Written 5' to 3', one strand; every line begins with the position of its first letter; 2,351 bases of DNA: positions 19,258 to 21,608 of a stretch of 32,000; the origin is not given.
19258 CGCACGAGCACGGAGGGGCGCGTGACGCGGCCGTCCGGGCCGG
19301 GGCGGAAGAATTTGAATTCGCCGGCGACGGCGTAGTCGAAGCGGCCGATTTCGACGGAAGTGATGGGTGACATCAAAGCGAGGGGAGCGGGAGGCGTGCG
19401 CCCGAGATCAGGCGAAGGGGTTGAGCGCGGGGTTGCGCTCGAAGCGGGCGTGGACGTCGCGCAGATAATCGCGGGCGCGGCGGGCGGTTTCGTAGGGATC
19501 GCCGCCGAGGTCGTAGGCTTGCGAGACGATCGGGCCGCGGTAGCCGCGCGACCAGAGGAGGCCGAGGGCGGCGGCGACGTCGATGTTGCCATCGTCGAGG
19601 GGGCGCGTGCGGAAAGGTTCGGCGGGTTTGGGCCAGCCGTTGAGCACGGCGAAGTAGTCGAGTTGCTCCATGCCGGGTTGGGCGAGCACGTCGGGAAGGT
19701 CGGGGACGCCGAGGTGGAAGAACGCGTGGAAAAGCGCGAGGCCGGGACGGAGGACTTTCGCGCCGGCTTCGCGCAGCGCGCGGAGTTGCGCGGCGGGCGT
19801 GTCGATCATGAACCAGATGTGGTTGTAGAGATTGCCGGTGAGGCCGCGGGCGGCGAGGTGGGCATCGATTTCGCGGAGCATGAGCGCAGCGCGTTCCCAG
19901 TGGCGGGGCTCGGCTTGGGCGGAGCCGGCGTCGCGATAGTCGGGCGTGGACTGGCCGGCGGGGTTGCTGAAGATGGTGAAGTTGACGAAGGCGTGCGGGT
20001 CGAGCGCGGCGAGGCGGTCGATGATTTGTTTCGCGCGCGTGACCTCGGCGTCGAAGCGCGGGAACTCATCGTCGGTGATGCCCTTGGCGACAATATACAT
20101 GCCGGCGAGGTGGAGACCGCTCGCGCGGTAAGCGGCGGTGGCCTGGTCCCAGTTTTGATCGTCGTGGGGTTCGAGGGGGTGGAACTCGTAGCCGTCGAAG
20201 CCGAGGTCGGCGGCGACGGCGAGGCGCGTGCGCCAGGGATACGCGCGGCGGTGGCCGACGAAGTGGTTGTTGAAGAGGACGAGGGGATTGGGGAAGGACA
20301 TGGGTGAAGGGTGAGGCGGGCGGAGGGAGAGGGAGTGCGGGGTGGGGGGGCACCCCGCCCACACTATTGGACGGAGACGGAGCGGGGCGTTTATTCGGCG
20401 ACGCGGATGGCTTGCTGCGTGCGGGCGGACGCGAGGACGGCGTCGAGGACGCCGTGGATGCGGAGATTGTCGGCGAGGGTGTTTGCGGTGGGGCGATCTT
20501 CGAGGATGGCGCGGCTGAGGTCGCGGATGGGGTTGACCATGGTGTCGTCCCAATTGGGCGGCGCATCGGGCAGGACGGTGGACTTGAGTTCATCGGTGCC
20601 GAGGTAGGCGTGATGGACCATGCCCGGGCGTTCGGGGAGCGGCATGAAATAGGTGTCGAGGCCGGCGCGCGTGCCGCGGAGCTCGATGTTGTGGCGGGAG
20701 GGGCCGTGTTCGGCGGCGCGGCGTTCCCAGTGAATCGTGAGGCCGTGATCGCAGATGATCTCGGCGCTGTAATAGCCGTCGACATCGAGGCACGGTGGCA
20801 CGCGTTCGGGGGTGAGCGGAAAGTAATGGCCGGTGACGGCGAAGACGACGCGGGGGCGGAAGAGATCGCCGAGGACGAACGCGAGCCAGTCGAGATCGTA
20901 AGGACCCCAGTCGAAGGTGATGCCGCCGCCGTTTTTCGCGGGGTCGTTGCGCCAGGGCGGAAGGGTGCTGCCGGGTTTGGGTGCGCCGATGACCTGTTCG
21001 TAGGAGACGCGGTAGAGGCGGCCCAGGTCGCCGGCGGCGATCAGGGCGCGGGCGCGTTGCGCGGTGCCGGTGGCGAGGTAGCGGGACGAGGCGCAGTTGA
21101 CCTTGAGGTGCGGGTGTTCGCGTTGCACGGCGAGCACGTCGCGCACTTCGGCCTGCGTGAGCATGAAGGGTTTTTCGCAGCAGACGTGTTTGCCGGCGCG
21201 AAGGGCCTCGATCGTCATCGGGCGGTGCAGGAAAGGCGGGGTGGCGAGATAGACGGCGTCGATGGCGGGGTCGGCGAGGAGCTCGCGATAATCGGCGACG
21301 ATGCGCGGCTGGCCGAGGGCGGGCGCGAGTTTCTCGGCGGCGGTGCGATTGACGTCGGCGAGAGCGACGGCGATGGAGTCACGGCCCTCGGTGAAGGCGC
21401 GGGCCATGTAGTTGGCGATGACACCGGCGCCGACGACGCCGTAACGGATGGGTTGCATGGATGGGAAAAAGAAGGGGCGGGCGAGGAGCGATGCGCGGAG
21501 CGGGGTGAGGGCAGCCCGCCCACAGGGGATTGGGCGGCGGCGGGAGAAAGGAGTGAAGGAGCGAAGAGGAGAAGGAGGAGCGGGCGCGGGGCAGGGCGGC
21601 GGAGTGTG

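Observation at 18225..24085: Uncharacterised cytoplasmic catabolic divergon: Gfo/Idh/MocA oxidoreductase, XylA-like TIM barrel, enolase-superfamily enzyme and signal-less heparinase II/III-like protein, coupled to a peptide-type importer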

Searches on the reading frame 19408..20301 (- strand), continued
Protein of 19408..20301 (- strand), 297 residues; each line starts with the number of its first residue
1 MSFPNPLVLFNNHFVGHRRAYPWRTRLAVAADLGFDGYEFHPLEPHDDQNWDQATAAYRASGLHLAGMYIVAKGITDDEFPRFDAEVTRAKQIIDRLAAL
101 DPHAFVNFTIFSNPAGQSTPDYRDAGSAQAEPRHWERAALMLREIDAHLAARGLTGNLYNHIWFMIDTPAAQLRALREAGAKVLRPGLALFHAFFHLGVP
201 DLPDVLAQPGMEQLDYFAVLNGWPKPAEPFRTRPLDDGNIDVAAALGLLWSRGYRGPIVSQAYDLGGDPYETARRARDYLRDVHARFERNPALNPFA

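Call 79: find_related_loci(query=P0348, collection=metagenome_contigs, flank=10000)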
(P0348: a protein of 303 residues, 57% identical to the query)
Query P0348 (303 aa) in metagenome_contigs; peptide patterns used: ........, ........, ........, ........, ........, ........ (x = any residue, [..] = any of these).
437 stretches matched a pattern; 33 encode a relative of the query (tblastn E <= 1e-3); 33 distinct loci.
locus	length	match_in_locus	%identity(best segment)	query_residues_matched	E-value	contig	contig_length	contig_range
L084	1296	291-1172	67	3-296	2e-144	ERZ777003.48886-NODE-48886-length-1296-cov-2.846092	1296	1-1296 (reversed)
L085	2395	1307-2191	63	1-296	7e-129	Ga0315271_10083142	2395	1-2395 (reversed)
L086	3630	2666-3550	63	1-296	1e-123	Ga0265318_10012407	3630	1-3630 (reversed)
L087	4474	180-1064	64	1-296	2e-121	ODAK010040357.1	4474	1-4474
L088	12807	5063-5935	63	5-296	1e-119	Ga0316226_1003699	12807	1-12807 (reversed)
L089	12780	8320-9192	63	5-296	1e-119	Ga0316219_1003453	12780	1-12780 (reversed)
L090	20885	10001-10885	62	1-296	5e-119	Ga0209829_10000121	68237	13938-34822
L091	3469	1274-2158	61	1-296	6e-121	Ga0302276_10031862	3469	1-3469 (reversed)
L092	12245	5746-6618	61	5-296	1e-117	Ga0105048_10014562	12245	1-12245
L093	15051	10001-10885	61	1-296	2e-117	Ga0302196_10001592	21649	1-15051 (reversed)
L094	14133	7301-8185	61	1-296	2e-117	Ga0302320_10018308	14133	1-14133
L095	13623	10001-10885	62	1-296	7e-117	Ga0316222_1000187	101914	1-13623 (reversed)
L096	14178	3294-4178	60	1-296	7e-117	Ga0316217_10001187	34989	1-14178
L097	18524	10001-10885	62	1-296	7e-117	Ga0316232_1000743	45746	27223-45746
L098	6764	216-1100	60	1-296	2e-116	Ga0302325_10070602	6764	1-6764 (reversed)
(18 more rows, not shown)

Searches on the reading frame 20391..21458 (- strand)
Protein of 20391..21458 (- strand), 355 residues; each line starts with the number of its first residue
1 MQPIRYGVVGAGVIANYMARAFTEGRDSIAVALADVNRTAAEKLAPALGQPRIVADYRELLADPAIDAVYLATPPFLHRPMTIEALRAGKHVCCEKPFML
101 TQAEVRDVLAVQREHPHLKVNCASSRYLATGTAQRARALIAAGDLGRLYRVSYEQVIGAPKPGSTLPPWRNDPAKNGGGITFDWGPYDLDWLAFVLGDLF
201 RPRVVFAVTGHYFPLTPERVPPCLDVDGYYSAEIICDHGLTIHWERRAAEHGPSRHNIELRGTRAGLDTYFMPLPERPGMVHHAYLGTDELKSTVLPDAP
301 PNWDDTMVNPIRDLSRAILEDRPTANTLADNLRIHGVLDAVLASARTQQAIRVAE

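Call 6: search_protein_families(library=pfam, proteins=[window:20391-21458:-], max_evalue=0.01)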
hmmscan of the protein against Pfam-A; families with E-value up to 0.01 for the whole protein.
window:20391-21458:- (355 aa): 4 families
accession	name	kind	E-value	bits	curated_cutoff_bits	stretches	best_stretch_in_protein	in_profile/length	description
PF01408.29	GFO_IDH_MocA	-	1.5e-24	87.4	24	1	4-115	1-112/120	Oxidoreductase family, NAD-binding Rossmann fold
PF22725.1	GFO_IDH_MocA_C3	-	5.8e-14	52.6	27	1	134-266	2-122/124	GFO/IDH/MocA C-terminal domain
PF02894.22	GFO_IDH_MocA_C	-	1.6e-06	28.5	22.9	1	137-351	1-216/218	Oxidoreductase family, C-terminal alpha/beta domain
PF03447.22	NAD_binding_3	-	0.00019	22.5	24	1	10-94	1-87/116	Homoserine dehydrogenase, NAD binding domain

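Call 7: search_protein_families(library=ncbifam, proteins=[window:20391-21458:-], max_evalue=0.01)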
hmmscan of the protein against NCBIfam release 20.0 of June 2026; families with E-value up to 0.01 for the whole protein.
window:20391-21458:- (355 aa): 10 families
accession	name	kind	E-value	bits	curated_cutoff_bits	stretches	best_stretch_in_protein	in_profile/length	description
TIGR04380.1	myo_inos_iolG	equivalog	6.9e-24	84.3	355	1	5-208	3-195/330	inositol 2-dehydrogenase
NF052479.1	LevoglcsnDh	equivalog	1.1e-23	83.6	650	1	31-201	39-207/386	levoglucosan dehydrogenase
NF008607.0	PRK11579.1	subfamily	8.3e-16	57.9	330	1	4-193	5-186/346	oxidoreductase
NF040723.1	UDP-GlcNAcDh_Arch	equivalog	1.8e-15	57.3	450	1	4-158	1-150/302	UDP-N-acetylglucosamine 3-dehydrogenase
NF041392.1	XylDh_Gfo6_Halo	equivalog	2.8e-10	39.5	350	1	3-197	16-213/350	D-xylose 1-dehydrogenase Gfo6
NF052679.1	InsChiInosDhIolG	equivalog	9e-10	38.1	540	1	4-117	3-118/343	bifunctional inositol 2-dehydrogenase/D-chiro-inositol 1-dehydrogenase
NF058561.1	BT_2158_fam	equivalog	3.1e-09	35.9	750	1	28-112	57-143/487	glycoside 3-dehydrogenase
NF007574.0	PRK10206.1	equivalog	1.8e-06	27.3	352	1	27-151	27-149/345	oxidoreductase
NF058563.1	BT_2159_fam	equivalog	2.5e-06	26.7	650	1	4-148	1-143/350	disaccharide 3-dehydrogenase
NF009830.0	PRK13304.1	equivalog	0.0042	16.6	267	1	5-91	3-87/265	aspartate dehydrogenase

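Call 25: search_solved_structures(query=window:20391-21458:-, max_evalue=1e-8)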
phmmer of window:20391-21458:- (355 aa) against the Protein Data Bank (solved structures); distinct sequences matched with E-value up to 1e-8: 53.
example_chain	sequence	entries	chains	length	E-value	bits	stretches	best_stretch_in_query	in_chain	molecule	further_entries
2glx_A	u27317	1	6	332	4e-23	85.1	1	5-199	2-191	1,5-anhydro-D-fructose reductase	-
4koa_A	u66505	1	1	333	1.2e-19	73.7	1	4-198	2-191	1,5-anhydro-D-fructose reductase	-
4gqa_A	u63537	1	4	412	2.4e-19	72.7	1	31-199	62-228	NAD binding Oxidoreductase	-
4fb5_A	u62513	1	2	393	2.8e-18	69.2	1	1-197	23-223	Probable oxidoreductase protein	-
6jw6_A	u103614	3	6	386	6.7e-18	67.9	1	2-190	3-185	Dehydrogenase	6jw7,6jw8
9m3d_B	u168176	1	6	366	2.6e-17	66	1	1-269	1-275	DgpA1 from W974-1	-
7xr9_A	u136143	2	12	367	1.6e-16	63.4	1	2-196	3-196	DgpA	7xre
4had_A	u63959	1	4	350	2.5e-16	62.7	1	4-188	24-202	Probable oxidoreductase protein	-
3e18_A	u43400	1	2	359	3.1e-16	62.5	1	40-197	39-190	oxidoreductase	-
3moi_A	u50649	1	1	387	1.6e-15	60.1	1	3-218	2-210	Probable dehydrogenase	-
1evj_A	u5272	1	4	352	3.1e-15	59.2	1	5-198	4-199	GLUCOSE-FRUCTOSE OXIDOREDUCTASE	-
3e9m_A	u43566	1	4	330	3.2e-15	59.1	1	3-199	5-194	Oxidoreductase, Gfo/Idh/MocA family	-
1zh8_A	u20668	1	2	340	5.1e-15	58.4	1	2-199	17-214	oxidoreductase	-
6a3f_A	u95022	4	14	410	5.9e-15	58.2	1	31-206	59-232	Putative dehydrogenase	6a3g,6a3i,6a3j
5ya8_A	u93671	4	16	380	8e-15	57.8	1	31-198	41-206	Scyllo-inositol dehydrogenase with L-glucose dehydrogenase activity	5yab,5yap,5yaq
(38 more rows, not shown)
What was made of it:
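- Closest known: Gfo + xylose-isomerase-fold pairs of oxidative glycoside cleavage. Same: The same two protein families are adjacent, cytoplasmic and NAD-linked (calls 6, 7, 25).
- PDB matches include DgpA and a glucuronide 3-dehydrogenase (call 25). Relatives of Gfo in the PDB include C1-oxidising enzymes (glucose-fructose oxidoreductase, aldose-aldose oxidoreductase, L-glucose dehydrogenase; call 25).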
